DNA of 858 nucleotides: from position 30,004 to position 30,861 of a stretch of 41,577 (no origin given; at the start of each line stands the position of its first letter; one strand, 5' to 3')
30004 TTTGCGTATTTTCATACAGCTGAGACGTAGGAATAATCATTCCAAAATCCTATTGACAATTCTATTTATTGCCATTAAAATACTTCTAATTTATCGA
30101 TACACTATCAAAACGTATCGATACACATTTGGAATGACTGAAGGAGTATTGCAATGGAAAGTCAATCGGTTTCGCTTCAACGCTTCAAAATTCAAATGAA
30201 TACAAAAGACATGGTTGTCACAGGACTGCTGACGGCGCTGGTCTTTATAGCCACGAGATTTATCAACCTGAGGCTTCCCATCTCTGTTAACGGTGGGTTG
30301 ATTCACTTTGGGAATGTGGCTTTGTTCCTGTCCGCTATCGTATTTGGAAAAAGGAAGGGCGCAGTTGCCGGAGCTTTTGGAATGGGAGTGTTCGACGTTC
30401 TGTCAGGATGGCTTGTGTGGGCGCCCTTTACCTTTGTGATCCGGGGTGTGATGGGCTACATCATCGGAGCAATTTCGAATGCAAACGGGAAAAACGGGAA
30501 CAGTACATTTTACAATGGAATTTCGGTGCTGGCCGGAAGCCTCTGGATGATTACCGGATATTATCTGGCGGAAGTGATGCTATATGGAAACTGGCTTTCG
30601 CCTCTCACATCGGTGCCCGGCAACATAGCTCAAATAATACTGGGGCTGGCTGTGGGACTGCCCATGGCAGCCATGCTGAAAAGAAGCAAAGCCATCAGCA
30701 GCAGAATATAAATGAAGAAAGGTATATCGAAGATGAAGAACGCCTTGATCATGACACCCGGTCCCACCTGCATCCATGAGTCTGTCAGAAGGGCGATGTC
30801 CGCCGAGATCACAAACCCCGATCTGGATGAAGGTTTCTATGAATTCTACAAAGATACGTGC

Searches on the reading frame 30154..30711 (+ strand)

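Call 52: search_protein_families(library=pfam, proteins=[window:30154-30711:+], max_evalue=0.00001)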
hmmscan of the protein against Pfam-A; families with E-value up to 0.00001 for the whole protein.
window:30154-30711:+ (185 aa): 2 families
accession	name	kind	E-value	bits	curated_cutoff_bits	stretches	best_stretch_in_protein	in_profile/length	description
PF07155.17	ECF-ribofla_trS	-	6.6e-44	150.4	26.7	1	15-176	2-171/172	ECF-type riboflavin transporter, S component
PF12822.12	ECF_trnsprt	-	1.1e-06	29.2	30.7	1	18-149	1-133/169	ECF transporter, substrate-specific component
